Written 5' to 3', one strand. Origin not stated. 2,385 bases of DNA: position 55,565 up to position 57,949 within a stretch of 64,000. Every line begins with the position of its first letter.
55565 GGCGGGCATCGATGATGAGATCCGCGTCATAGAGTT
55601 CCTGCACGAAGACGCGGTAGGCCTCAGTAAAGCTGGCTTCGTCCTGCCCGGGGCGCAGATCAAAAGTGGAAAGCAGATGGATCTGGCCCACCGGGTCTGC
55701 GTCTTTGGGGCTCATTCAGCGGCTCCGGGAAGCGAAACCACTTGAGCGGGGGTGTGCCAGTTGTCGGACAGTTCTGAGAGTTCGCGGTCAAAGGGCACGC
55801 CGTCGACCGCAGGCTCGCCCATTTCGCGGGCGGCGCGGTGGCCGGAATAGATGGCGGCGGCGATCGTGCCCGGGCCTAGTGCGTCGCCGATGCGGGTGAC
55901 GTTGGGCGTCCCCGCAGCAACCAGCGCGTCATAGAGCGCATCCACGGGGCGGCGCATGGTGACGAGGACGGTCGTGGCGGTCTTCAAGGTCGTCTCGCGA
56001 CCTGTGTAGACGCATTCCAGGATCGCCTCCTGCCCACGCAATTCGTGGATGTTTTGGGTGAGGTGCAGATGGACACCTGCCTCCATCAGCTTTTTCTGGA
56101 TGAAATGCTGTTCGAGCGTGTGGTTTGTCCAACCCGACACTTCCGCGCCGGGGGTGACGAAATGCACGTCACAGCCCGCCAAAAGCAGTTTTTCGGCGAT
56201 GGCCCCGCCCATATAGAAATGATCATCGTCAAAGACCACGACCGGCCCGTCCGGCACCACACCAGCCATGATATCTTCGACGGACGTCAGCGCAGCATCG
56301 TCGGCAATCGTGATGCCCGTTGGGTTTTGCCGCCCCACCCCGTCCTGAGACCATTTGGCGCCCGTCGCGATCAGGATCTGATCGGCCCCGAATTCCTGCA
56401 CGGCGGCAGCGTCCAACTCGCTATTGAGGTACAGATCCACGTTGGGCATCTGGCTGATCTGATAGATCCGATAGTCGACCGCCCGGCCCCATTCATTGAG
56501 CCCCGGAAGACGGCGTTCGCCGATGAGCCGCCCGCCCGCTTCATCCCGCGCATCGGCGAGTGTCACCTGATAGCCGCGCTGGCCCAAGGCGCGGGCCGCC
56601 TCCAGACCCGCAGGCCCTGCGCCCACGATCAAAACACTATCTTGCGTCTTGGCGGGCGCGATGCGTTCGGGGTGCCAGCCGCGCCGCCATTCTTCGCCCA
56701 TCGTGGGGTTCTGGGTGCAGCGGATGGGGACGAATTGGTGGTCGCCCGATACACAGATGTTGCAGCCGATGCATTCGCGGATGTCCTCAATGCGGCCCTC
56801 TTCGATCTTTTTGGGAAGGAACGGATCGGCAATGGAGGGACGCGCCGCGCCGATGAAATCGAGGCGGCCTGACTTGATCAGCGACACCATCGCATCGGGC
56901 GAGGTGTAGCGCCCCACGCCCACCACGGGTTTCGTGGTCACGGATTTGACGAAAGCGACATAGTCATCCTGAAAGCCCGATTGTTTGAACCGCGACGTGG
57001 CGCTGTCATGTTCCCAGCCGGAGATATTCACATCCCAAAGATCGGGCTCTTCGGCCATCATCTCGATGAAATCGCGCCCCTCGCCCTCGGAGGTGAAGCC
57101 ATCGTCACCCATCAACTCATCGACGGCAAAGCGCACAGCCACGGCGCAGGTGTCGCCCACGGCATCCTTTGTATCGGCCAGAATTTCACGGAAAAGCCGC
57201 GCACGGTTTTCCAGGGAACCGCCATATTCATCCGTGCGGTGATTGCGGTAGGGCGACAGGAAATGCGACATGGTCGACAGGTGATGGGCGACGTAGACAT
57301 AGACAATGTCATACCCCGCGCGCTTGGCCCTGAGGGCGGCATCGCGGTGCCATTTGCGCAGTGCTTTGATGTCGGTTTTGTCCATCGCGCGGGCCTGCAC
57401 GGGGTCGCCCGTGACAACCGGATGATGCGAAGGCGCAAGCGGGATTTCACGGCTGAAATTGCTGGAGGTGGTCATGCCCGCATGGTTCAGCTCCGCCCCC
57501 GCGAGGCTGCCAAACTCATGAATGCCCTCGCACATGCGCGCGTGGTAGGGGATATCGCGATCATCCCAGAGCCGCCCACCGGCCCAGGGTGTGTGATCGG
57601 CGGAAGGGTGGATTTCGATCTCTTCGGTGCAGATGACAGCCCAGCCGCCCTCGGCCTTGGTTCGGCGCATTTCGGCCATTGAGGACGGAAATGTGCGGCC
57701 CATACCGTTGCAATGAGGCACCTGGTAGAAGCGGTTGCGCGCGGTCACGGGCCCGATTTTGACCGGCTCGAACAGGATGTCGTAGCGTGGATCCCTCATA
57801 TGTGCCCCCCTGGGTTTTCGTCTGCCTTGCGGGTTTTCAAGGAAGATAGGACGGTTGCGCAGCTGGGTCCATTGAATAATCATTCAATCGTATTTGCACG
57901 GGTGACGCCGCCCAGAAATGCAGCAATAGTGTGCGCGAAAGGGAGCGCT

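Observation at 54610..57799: Uncharacterised amine-catabolic operon: TMADH-family dehydrogenase, small barrel-like protein and tandem cupin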

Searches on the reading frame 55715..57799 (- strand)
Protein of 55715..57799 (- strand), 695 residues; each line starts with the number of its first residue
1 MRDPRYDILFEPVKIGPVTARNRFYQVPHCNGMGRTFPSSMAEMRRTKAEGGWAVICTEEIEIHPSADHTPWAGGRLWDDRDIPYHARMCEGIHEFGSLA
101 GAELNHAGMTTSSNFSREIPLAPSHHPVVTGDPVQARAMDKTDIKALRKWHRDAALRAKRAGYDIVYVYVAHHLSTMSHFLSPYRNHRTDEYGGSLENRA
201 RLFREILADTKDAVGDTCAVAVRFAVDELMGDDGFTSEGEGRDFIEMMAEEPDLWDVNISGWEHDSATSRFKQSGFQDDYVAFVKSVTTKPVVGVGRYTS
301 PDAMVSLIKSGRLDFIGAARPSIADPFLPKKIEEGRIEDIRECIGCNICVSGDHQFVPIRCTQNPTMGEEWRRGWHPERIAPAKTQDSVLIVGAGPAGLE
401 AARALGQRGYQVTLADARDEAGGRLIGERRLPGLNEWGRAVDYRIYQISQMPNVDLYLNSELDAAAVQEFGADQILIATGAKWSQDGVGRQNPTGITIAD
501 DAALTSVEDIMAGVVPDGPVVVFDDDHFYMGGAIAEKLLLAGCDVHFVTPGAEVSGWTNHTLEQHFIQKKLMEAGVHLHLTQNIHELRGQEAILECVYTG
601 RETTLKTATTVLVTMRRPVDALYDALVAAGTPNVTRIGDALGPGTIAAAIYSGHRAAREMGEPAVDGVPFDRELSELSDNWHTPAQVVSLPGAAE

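Call 7: search_protein_families(library=pfam, proteins=[window:55715-57799:-], max_evalue=1)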
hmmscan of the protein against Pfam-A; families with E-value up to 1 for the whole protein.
window:55715-57799:- (695 aa): 20 families
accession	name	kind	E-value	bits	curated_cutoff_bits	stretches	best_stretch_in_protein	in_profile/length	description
PF00724.26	Oxidored_FMN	-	1.5e-65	222.2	27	1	9-337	2-340/342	NADH:flavin oxidoreductase / NADH oxidase family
PF07992.20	Pyr_redox_2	-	6.2e-13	49.3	26.1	1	388-624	2-245/291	Pyridine nucleotide-disulphide oxidoreductase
PF13450.12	NAD_binding_8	-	1.4e-08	35.3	21.9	1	391-445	1-49/68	NAD(P)-binding Rossmann-like domain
PF00070.33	Pyr_redox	-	2.3e-08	34.8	22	1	388-422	1-35/82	Pyridine nucleotide-disulphide oxidoreductase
PF01593.30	Amino_oxidase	-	1.6e-05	24.8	19.8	1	397-429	2-34/443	Flavin containing amine oxidoreductase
PF22620.2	OYE-like_second_a-b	-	3.1e-05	24.5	25.5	1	508-577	4-73/128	OYE-like second alpha/beta domain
PF01494.25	FAD_binding_3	-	5.9e-05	22.9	22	1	388-420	3-35/349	FAD binding domain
PF03486.20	HI0933_like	-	6e-05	23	50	1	388-425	2-39/244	HI0933-like protein Rossmann domain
PF01266.30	DAO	-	8.3e-05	22.7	27.9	1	389-422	2-35/353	FAD dependent oxidoreductase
PF12831.13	FAD_oxidored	-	9.8e-05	22.2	27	1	389-432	2-45/416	FAD dependent oxidoreductase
PF01134.28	GIDA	-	0.001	18.6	22.1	1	389-415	2-28/391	Glucose inhibited division protein A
PF01946.23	Thi4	-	0.0012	18.6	26.2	1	388-423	19-55/235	Thi4 family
PF00890.30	FAD_binding_2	-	0.003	17.2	20.4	1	389-423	2-36/414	FAD binding domain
PF02737.24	3HCDH_N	-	0.0058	17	22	1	389-423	2-36/180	3-hydroxyacyl-CoA dehydrogenase, NAD binding domain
PF01262.27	AlaDh_PNT_C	-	0.013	15.3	23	1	388-420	30-62/214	Alanine dehydrogenase/PNT, C-terminal domain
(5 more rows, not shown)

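Call 8: search_protein_families(library=ncbifam, proteins=[window:55715-57799:-], max_evalue=0.1)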
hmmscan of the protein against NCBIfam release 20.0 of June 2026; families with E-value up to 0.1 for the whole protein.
window:55715-57799:- (695 aa): 91 families (the best 25 are shown)
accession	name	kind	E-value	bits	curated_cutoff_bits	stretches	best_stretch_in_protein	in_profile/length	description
TIGR03997.1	mycofact_OYE_2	equivalog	1e-108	364.5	793.15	1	9-659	2-644/645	mycofactocin system FadH/OYE family oxidoreductase 2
NF041087.1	bile_acid_BaiCD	equivalog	5.5e-70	236.2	825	1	6-659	1-641/642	bile acid Fe-S flavoenzyme BaiCD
NF045599.1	bili_reduct_long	exception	2.2e-64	217.9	750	1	9-659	1-640/641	bilirubin reductase, long form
TIGR03996.1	mycofact_OYE_1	hypoth_equivalog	1.8e-56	191.9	627.9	1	18-656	11-632/633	mycofactocin system FadH/OYE family oxidoreductase 1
NF045592.1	bili_reduct_N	equivalog_domain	5e-40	137.8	425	1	9-361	2-360/363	bilirubin reductase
NF010047.0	PRK13523.1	equivalog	1.5e-30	106.4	431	1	9-336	5-324/339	NADPH dehydrogenase NamA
NF006101.0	PRK08255.1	equivalog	1.5e-30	106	1078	1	9-326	399-724/768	bifunctional salicylyl-CoA 5-hydroxylase/oxidoreductase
NF007899.0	PRK10605.1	subfamily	6.1e-23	81.6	403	1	8-333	5-338/365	N-ethylmaleimide reductase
NF009410.0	PRK12771.1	subfamily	2.3e-11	43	516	1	369-484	122-236/566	NAD(P)-binding protein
TIGR01317.1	GOGAT_sm_gam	subfamily_domain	1.1e-09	37.7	447.7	1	356-463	113-217/485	glutamate synthase small subunit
NF009409.0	PRK12770.1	subfamily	2.3e-09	36.8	343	1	382-426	14-58/360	putative glutamate synthase subunit beta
TIGR01372.1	soxA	subfamily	3.6e-09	35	1164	1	379-428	161-210/996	sarcosine oxidase subunit alpha family protein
TIGR03467.1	HpnE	equivalog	2.5e-07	30.4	283.05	1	389-425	1-37/430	hydroxysqualene dehydroxylase HpnE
NF005547.0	PRK07208.1-3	equivalog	7.2e-07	28.3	380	1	386-424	4-42/465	hypothetical protein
NF010590.0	PRK13984.1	equivalog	1.3e-06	26.8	946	1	383-432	285-337/611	putative oxidoreductase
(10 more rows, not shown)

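Call 9: search_solved_structures(query=window:55715-57799:-, show_alignments=4, max_evalue=1e-20)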
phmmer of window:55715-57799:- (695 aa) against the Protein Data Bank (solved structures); distinct sequences matched with E-value up to 1e-20: 36.
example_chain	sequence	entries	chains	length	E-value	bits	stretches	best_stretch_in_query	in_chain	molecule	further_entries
3k30_A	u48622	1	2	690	1.7e-229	767.2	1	5-677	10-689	Histamine dehydrogenase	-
6de6_A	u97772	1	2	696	3.1e-225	753.2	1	1-677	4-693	Histamine dehydrogenase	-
6l6j_A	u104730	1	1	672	6.4e-216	722.4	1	1-661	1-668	Oxidored_FMN domain-containing protein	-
1djn_A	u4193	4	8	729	2.3e-157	528.9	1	2-576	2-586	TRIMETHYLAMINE DEHYDROGENASE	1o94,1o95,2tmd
1djq_A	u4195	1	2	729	4.5e-156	524.6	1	2-576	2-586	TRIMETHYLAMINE DEHYDROGENASE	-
6qkg_A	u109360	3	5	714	1.1e-52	182.9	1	6-657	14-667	NCR A | NCR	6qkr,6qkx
1ps9_A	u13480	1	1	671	3.6e-37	131.6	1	6-481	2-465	2,4-dienoyl-CoA reductase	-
1z41_A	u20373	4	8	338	4.3e-27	98.3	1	9-330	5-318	Probable NADH-dependent flavin oxidoreductase yqjM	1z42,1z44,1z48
3krz_A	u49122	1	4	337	6.5e-27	97.7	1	8-327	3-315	NADH:flavin oxidoreductase/NADH oxidase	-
3kru_A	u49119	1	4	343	6.9e-27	97.6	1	8-327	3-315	NADH:flavin oxidoreductase/NADH oxidase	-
8uaj_A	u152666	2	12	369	1.4e-24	89.9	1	6-331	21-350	NADPH dehydrogenase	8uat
3hf3_A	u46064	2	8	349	2.2e-24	89.3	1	8-331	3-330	Chromate reductase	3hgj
7o0t_A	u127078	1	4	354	4.3e-24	88.3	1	9-332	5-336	NADH:flavin oxidoreductase/NADH oxidase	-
4ot7_A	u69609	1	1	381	4.5e-24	88.3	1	7-334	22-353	NADH:flavin oxidoreductase/NADH oxidase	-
4a3u_A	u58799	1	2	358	8.9e-24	87.3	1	9-334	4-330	NADH:FLAVIN OXIDOREDUCTASE/NADH OXIDASE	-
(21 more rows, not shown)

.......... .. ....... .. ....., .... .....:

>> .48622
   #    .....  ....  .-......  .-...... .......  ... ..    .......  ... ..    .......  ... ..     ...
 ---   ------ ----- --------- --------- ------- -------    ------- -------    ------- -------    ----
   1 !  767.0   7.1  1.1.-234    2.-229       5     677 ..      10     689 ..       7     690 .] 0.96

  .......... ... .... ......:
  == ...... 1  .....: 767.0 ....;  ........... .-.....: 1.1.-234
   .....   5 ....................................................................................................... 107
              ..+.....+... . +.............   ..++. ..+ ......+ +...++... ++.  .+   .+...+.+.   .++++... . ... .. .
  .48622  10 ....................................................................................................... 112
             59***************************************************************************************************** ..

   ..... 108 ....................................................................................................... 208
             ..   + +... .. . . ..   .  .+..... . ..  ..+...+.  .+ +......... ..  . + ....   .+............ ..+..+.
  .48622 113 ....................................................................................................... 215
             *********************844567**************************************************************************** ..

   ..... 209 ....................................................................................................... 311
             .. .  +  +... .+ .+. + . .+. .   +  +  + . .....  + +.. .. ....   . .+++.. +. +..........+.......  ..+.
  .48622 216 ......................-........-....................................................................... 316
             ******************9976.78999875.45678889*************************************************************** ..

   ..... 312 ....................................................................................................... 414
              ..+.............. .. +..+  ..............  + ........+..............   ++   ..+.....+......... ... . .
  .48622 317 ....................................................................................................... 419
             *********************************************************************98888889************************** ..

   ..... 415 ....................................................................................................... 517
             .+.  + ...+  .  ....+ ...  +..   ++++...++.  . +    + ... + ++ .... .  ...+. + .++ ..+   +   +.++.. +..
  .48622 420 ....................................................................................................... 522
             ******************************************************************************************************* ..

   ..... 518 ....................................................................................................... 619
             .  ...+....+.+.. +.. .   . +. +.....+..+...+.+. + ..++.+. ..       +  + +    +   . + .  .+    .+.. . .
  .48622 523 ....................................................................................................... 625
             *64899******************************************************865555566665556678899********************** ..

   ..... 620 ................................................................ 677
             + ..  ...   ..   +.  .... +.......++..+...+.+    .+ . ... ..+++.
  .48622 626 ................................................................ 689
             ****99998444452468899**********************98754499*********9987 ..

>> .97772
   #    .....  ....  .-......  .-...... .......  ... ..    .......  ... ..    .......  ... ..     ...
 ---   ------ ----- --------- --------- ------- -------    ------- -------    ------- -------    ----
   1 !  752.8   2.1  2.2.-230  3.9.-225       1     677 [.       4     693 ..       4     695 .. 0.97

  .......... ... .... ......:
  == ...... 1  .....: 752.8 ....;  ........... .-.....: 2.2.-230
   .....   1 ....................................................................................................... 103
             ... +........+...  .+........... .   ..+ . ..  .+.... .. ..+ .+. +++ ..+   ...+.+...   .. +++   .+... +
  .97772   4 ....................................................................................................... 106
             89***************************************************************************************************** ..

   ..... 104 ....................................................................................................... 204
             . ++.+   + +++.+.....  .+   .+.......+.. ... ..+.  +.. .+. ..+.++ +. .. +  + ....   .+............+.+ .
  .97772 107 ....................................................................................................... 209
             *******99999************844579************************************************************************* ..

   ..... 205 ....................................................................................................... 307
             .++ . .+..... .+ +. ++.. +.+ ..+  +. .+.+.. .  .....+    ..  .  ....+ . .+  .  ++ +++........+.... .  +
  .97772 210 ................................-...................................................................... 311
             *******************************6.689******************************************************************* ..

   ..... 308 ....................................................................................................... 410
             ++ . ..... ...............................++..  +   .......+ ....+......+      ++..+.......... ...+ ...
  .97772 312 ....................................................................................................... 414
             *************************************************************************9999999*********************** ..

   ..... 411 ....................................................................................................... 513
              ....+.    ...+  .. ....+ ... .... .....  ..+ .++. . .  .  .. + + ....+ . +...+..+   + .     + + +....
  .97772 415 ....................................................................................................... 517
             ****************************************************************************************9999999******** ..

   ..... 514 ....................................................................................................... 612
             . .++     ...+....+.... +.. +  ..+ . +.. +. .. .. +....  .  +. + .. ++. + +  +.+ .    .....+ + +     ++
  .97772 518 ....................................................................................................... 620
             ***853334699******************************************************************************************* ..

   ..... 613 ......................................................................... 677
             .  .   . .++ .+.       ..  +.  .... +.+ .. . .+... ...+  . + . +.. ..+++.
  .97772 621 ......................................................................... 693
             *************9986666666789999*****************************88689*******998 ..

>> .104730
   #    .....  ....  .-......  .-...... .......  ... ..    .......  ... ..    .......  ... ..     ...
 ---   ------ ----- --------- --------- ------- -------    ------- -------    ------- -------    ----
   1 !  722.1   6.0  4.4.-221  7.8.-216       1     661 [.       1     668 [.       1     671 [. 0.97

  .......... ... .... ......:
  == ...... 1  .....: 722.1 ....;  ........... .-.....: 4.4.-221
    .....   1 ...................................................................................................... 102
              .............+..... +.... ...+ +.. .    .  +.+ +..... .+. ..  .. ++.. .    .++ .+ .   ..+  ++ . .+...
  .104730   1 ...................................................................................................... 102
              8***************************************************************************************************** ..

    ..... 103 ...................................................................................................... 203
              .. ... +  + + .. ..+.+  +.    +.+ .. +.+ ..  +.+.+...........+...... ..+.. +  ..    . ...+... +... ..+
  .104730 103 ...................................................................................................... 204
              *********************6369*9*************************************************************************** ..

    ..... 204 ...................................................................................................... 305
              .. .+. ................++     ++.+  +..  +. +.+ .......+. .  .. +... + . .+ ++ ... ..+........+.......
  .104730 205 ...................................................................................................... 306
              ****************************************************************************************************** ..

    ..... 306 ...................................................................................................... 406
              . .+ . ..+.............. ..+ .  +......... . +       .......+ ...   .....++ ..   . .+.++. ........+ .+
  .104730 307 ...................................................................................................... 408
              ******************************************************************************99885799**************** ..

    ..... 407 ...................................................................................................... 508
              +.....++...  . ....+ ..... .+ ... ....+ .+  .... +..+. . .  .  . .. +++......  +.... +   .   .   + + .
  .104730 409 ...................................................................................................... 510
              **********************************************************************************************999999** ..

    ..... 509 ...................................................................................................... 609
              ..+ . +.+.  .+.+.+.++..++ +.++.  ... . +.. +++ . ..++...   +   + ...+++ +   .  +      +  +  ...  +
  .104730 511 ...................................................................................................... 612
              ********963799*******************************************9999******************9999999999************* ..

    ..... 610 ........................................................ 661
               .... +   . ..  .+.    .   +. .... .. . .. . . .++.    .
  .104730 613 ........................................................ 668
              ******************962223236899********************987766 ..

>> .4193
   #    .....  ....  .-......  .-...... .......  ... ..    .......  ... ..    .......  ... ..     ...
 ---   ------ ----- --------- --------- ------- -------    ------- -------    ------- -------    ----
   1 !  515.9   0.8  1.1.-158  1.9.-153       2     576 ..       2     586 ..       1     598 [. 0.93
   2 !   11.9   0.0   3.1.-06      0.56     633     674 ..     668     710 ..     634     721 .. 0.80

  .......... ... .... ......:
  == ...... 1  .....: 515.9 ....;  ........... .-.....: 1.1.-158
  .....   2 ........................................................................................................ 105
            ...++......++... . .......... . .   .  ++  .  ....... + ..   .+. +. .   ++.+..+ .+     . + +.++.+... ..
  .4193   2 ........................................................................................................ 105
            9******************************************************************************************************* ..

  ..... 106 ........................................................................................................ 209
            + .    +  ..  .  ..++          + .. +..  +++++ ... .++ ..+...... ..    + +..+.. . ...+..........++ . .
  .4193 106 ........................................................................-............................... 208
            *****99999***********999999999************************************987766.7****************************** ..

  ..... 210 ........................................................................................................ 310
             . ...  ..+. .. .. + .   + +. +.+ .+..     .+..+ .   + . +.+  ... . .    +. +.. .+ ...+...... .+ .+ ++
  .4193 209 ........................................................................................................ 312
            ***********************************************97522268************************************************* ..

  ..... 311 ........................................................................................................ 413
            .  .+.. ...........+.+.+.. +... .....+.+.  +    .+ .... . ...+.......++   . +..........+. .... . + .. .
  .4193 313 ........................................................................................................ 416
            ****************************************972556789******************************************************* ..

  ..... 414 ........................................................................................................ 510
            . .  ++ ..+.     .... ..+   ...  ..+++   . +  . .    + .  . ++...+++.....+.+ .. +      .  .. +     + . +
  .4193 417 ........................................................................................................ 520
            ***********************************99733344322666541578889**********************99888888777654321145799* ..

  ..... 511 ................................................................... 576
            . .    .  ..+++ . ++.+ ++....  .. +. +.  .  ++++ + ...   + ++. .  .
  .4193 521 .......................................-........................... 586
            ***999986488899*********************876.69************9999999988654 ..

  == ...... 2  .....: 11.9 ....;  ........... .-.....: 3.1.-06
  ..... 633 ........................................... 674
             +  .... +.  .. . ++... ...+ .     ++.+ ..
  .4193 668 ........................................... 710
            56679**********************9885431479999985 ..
